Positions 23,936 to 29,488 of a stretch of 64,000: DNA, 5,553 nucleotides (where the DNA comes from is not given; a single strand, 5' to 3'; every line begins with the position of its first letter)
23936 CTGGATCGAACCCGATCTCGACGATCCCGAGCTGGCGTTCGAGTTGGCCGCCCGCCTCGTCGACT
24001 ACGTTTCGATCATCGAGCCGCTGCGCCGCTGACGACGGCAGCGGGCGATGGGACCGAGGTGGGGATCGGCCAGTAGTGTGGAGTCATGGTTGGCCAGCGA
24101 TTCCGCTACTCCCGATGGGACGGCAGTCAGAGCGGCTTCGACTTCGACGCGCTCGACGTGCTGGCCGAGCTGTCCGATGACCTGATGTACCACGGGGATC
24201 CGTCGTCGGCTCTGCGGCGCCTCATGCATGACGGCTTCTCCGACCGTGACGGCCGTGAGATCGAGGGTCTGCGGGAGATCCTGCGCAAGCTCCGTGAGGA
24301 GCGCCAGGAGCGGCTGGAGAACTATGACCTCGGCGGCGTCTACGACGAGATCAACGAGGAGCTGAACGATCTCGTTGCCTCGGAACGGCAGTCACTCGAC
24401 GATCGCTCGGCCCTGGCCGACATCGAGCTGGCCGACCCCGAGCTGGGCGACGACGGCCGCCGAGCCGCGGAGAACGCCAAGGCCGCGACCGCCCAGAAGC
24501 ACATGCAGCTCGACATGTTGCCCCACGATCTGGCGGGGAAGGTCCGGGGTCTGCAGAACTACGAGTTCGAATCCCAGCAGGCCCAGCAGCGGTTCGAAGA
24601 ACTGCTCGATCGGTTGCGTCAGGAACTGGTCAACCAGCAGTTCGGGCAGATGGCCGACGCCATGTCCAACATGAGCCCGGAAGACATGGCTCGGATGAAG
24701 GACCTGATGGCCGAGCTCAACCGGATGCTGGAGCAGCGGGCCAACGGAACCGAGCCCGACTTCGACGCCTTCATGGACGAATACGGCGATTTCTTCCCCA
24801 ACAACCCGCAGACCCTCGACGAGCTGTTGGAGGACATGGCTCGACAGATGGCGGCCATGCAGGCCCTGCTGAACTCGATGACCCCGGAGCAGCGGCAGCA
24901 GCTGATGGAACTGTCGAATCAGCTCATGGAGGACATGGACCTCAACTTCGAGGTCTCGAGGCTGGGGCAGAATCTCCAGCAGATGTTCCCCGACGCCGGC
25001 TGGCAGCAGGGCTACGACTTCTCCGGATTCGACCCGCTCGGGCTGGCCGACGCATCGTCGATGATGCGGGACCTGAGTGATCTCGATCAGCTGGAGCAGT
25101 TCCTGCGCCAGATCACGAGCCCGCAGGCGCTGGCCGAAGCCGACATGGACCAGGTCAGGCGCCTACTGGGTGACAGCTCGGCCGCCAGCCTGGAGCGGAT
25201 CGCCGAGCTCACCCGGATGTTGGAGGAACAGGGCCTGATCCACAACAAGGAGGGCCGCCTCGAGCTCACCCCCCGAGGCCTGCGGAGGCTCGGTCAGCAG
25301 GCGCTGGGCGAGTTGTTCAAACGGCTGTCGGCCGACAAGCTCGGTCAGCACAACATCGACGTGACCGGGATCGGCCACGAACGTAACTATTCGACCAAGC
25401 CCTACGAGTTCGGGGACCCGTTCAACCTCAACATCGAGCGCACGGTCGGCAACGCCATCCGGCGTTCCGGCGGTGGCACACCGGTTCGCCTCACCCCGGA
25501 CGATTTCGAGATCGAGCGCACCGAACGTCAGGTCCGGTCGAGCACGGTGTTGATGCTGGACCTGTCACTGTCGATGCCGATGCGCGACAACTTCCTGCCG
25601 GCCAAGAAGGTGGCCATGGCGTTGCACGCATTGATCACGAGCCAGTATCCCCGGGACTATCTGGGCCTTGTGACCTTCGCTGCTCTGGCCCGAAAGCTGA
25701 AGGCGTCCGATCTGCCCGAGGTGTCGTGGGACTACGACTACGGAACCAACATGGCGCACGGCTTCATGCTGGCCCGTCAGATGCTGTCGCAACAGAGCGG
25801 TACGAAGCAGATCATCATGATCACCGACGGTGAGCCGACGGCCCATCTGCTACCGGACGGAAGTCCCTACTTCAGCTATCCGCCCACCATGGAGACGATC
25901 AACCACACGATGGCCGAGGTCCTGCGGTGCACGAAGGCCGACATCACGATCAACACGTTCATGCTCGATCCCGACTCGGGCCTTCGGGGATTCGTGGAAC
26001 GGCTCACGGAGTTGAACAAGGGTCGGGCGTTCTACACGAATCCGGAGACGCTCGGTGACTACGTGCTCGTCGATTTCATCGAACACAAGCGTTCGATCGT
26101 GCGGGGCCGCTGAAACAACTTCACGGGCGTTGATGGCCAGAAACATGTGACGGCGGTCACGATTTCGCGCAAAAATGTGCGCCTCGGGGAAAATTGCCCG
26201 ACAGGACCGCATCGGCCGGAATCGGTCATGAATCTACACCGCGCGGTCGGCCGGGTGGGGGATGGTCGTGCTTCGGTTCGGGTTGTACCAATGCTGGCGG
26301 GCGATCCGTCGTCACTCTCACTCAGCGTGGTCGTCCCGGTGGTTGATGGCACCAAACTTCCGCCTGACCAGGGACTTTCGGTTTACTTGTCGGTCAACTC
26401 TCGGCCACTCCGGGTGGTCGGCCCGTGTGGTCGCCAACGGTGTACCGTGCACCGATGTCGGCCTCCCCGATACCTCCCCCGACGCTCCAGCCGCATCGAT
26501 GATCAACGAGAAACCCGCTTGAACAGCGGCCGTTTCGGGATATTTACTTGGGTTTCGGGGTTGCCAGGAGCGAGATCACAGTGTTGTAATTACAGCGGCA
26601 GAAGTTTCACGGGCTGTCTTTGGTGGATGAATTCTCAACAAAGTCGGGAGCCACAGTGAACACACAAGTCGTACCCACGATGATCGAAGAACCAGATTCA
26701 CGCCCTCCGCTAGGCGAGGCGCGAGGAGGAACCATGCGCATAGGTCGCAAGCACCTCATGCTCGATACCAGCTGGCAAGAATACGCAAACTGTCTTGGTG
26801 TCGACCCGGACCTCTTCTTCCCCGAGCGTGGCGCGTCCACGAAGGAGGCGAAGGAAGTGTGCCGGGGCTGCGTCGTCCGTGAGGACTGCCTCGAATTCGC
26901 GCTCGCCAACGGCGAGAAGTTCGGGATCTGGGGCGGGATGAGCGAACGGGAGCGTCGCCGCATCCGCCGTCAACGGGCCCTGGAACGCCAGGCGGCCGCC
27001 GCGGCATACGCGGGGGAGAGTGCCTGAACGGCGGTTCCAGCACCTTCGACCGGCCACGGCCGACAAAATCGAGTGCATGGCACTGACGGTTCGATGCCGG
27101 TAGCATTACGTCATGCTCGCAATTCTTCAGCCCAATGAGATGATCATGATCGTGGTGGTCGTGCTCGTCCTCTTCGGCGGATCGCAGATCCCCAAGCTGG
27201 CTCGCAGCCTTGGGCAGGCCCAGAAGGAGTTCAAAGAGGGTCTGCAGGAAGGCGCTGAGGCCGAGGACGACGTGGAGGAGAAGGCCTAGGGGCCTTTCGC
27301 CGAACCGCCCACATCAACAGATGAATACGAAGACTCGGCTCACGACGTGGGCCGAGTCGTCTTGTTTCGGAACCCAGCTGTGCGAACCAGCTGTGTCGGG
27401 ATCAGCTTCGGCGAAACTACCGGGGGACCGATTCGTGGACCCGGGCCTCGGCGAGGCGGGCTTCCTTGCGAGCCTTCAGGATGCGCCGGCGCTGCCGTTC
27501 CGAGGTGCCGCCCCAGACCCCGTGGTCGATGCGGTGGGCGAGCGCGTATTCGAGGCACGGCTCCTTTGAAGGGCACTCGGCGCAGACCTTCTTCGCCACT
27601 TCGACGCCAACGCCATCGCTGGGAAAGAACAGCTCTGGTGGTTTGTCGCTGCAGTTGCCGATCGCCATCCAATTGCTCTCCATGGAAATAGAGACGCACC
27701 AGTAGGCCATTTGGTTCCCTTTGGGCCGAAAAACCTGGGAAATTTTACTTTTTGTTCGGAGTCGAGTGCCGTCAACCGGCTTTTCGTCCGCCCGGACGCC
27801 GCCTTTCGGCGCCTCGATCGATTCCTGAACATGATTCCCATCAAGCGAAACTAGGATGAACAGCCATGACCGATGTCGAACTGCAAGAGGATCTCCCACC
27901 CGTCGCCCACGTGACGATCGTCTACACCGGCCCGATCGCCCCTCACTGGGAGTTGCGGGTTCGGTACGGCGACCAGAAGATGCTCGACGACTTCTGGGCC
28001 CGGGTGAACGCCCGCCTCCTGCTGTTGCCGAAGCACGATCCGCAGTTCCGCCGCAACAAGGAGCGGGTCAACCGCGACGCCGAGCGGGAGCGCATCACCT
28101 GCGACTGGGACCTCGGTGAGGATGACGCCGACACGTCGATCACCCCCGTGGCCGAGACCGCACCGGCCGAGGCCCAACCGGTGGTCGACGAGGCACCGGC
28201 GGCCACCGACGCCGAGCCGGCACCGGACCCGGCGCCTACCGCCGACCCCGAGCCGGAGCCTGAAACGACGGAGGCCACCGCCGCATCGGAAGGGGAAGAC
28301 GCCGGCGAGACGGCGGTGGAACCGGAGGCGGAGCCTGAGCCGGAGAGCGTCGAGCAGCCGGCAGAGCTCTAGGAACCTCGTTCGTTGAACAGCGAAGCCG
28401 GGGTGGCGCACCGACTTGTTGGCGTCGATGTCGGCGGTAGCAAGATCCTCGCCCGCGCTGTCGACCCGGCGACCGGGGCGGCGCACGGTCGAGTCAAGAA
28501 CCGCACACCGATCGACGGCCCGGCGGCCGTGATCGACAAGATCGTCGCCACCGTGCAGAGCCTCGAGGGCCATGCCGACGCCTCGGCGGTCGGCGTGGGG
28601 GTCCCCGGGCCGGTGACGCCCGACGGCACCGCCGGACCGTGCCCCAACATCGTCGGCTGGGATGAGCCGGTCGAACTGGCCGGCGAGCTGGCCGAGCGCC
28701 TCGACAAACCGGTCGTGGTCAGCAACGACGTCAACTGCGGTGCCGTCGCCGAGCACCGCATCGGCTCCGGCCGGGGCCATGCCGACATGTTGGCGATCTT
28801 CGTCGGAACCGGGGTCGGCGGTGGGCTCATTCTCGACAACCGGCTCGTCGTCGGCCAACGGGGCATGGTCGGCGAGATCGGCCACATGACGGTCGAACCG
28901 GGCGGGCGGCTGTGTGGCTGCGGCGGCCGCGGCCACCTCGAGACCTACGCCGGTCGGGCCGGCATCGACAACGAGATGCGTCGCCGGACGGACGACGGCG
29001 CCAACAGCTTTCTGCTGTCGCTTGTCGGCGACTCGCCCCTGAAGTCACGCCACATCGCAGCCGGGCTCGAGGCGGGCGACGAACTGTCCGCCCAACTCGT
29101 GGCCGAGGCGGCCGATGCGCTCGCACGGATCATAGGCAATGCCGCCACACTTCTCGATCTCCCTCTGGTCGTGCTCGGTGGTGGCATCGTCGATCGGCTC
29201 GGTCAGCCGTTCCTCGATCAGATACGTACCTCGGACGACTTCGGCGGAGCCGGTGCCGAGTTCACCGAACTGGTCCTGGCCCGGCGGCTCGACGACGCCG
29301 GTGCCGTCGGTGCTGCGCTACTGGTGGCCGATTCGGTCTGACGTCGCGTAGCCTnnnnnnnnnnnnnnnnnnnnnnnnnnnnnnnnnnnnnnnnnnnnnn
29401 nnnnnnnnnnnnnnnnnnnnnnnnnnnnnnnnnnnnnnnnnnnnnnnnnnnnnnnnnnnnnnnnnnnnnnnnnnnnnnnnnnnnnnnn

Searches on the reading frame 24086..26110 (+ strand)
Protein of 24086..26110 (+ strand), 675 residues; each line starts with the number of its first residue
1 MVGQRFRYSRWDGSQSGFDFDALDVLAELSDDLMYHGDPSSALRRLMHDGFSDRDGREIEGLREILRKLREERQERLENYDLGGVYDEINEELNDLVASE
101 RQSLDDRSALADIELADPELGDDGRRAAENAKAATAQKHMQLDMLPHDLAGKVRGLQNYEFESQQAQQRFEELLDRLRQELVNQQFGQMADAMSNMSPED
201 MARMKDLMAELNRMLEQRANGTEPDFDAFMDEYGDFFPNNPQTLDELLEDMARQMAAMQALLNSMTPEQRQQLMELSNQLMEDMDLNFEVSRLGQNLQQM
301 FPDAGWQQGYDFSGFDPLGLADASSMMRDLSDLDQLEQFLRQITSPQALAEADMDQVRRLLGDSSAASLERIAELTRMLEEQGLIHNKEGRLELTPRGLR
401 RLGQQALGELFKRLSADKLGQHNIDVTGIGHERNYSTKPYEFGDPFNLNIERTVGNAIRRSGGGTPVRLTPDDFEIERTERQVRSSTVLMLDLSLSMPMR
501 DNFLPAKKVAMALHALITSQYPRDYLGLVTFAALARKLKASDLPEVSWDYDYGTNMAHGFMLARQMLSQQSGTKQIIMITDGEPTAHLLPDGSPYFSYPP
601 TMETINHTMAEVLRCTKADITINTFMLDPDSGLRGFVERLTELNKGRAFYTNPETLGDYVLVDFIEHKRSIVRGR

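Call 13: search_protein_families(library=pfam, proteins=[window:24086-26110:+], max_evalue=0.0001)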
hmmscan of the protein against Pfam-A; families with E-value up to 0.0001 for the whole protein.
window:24086-26110:+ (675 aa): 1 family
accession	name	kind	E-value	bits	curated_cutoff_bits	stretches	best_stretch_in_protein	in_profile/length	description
PF13519.12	VWA_2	-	1.4e-06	29.3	27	1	487-583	1-107/107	von Willebrand factor type A domain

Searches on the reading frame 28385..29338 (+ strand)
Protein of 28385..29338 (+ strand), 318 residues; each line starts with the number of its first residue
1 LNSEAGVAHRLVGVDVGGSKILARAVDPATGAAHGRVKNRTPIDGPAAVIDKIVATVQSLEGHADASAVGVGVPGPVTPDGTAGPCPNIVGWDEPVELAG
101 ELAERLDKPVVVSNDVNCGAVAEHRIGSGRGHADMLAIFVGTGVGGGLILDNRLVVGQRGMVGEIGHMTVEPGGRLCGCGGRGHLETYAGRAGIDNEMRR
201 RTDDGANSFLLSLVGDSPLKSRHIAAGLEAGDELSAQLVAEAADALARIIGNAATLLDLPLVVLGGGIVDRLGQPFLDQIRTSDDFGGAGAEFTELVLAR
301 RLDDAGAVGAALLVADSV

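Call 13: search_protein_families(library=pfam, proteins=[window:28385-29338:+], max_evalue=0.0001)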
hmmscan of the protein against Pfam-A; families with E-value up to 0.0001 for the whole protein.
window:28385-29338:+ (318 aa): 1 family
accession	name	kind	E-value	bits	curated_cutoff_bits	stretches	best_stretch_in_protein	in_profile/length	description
PF00480.26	ROK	-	4.4e-57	194.3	22.9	1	12-316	2-293/294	ROK family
